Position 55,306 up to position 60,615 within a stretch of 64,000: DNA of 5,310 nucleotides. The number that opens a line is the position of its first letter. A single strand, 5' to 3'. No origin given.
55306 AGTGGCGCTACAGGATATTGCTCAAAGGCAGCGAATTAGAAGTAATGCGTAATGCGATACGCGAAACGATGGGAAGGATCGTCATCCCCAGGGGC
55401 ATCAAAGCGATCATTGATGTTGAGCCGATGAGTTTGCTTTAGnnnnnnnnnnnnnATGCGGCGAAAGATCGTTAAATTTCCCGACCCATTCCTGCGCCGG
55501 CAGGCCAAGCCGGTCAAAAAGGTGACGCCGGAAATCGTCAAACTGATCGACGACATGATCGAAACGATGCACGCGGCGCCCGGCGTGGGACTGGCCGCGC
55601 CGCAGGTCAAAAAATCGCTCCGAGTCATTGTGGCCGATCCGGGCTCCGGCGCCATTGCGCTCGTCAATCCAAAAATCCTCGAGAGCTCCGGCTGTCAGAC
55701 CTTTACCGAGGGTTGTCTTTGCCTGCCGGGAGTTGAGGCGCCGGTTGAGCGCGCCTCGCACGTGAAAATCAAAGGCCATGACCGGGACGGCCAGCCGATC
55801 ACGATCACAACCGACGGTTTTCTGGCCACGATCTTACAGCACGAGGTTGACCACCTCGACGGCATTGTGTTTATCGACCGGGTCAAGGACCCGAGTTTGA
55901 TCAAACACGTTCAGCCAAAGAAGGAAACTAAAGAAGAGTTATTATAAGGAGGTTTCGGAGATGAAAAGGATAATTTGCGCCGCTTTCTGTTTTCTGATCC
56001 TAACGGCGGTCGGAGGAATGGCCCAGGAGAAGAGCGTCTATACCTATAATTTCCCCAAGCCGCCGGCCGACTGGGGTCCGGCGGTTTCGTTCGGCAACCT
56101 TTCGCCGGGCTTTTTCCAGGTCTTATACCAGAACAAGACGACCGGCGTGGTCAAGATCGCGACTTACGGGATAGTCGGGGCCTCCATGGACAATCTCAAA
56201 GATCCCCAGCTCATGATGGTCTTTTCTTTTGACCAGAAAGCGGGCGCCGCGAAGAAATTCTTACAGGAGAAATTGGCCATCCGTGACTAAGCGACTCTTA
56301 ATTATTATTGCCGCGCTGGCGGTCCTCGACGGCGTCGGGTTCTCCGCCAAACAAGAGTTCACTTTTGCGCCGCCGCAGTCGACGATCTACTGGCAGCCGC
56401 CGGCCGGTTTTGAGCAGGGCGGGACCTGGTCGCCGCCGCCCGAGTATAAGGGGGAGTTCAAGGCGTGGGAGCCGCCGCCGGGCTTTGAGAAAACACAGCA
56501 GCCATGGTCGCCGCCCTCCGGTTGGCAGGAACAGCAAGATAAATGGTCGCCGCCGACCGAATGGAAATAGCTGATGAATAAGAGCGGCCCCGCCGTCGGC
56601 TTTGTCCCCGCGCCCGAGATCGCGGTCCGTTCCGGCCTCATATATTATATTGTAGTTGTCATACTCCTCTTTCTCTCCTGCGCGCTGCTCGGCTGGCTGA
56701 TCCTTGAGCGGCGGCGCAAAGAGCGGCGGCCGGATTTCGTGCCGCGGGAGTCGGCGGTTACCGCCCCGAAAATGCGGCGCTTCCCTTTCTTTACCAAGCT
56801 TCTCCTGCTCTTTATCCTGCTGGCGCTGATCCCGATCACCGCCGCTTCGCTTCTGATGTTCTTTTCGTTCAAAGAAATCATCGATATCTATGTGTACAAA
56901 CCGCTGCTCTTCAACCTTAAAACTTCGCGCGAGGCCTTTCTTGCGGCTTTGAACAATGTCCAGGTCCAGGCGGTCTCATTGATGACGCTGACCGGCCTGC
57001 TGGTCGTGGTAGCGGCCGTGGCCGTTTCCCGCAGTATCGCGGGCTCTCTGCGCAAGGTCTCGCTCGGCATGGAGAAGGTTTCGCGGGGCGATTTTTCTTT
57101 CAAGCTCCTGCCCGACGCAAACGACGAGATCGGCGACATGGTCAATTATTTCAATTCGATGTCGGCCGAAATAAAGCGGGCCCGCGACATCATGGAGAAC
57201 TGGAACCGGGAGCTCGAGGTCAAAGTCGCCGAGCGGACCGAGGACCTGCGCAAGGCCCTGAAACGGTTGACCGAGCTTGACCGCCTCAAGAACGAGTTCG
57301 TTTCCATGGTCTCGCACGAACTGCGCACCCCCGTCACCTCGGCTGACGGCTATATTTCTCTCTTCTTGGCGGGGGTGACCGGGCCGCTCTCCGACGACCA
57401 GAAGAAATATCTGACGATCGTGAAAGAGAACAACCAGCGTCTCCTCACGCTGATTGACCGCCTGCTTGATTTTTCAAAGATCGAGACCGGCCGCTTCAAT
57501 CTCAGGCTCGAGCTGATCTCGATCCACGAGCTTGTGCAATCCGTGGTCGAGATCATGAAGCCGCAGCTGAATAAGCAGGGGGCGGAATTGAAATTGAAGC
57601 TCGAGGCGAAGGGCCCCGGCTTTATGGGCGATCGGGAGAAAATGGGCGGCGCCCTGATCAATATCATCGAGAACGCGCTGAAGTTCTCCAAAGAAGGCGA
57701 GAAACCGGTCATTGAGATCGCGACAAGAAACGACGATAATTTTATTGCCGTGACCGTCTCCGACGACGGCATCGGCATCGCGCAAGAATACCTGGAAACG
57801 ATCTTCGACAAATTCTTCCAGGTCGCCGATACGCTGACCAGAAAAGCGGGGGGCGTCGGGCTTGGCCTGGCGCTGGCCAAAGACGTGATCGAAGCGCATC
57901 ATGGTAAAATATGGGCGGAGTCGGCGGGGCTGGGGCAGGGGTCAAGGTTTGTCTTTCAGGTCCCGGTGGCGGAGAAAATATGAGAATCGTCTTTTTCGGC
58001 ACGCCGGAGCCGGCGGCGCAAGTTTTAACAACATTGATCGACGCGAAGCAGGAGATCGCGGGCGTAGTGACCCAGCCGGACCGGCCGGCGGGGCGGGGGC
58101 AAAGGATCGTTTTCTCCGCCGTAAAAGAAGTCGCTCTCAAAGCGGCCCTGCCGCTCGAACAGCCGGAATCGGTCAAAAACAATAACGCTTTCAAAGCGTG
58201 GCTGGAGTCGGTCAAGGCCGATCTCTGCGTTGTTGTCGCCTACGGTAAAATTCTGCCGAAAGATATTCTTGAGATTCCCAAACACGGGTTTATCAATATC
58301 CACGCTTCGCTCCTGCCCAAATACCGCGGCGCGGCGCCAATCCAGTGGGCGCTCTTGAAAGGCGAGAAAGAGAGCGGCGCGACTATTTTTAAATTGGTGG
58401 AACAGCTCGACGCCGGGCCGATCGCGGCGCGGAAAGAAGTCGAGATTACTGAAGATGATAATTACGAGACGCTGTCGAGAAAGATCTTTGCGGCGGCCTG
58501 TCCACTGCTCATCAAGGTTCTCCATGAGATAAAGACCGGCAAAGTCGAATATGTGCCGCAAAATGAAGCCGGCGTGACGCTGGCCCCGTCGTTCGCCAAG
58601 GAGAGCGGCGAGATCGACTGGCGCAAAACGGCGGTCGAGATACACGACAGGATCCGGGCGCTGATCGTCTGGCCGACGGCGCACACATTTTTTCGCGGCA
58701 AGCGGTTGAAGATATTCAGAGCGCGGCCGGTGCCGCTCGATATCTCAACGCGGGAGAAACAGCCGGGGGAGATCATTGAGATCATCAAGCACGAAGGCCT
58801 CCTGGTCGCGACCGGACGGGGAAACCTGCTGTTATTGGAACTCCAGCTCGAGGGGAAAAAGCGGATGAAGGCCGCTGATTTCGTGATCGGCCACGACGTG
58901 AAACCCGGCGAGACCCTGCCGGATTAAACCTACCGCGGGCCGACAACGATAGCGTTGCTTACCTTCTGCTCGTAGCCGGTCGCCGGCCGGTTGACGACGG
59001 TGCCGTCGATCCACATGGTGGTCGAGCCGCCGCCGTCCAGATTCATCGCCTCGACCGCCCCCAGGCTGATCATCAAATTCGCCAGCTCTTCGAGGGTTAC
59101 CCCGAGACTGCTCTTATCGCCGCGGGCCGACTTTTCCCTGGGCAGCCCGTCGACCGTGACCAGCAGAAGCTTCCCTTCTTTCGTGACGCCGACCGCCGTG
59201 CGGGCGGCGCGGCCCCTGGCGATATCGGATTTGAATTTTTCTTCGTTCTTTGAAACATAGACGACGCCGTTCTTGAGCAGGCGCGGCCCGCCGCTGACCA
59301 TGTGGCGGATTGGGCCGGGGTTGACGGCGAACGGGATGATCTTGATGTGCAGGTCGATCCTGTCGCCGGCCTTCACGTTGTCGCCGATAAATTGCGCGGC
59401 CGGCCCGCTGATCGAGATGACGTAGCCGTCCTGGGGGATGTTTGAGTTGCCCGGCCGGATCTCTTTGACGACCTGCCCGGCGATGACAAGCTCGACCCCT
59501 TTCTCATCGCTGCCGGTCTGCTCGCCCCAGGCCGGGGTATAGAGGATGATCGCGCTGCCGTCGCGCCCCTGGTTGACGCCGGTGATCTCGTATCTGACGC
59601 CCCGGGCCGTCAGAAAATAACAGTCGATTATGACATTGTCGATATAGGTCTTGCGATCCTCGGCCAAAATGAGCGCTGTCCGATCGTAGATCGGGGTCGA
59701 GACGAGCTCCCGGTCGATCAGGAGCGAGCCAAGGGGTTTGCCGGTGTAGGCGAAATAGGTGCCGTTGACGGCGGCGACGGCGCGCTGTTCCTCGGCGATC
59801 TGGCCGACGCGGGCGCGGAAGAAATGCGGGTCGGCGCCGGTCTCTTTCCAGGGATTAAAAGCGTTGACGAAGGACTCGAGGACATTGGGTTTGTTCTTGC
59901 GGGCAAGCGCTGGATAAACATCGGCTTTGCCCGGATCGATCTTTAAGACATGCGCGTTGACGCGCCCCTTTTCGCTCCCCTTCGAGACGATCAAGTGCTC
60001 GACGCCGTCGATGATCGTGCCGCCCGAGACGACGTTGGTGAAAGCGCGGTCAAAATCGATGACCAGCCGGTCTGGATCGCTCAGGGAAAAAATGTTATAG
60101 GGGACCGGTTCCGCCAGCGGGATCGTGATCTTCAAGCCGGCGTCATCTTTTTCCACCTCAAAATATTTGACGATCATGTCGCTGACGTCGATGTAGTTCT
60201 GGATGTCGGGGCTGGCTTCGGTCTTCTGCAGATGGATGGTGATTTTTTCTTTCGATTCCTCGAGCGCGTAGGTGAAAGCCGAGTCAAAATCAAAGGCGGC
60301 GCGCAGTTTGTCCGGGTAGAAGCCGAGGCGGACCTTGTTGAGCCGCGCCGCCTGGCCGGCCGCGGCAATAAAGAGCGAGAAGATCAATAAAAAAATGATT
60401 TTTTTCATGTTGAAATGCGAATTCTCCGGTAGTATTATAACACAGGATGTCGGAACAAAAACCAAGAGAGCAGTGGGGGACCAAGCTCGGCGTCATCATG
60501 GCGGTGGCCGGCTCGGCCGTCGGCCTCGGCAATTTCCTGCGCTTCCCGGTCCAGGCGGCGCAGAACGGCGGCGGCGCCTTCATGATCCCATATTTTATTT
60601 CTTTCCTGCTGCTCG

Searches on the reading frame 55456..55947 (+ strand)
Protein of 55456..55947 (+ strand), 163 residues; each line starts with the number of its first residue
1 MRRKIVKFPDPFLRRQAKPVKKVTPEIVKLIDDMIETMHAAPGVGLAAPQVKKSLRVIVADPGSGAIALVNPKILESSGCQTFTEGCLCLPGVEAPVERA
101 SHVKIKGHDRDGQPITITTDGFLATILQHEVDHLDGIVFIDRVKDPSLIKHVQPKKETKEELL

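Call 74: search_protein_families(library=pfam, proteins=[window:55456-55947:+], max_evalue=0.01)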
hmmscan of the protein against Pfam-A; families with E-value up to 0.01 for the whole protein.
window:55456-55947:+ (163 aa): 1 family
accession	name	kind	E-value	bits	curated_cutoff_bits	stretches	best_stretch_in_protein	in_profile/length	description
PF01327.26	Pep_deformylase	-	1.8e-49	167.8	22.8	1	3-145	2-152/156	Polypeptide deformylase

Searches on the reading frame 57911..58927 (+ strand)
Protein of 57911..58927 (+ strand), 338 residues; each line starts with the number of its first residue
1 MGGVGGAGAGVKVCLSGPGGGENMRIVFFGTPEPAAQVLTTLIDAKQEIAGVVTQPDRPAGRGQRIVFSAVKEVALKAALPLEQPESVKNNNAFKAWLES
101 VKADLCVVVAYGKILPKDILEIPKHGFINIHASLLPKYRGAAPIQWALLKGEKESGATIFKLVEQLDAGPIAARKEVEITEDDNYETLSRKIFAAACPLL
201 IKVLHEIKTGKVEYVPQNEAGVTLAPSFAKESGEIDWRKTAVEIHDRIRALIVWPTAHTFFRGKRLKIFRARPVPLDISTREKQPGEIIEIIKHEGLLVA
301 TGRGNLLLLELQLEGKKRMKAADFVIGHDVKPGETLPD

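Call 10: search_protein_families(library=pfam, proteins=[window:57911-58927:+], max_evalue=0.001)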
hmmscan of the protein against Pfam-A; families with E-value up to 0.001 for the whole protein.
window:57911-58927:+ (338 aa): 2 families
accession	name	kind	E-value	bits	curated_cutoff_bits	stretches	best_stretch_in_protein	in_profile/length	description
PF00551.24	Formyl_trans_N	-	1.6e-43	149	26.1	1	24-203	1-180/181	Formyl transferase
PF02911.23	Formyl_trans_C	-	9.2e-29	100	21.1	1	230-328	4-99/100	Formyl transferase, C-terminal domain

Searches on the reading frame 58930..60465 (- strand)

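Call 10: search_protein_families(library=pfam, proteins=[window:58930-60465:-], max_evalue=0.001)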
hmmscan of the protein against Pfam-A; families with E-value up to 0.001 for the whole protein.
window:58930-60465:- (511 aa): 2 families
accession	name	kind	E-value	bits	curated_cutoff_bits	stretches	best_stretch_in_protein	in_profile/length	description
PF09992.14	NAGPA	-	2.3e-40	139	25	1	323-508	2-168/169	Phosphodiester glycosidase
PF11741.13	AMIN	-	8.9e-05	23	20.5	1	103-141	3-41/101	AMIN domain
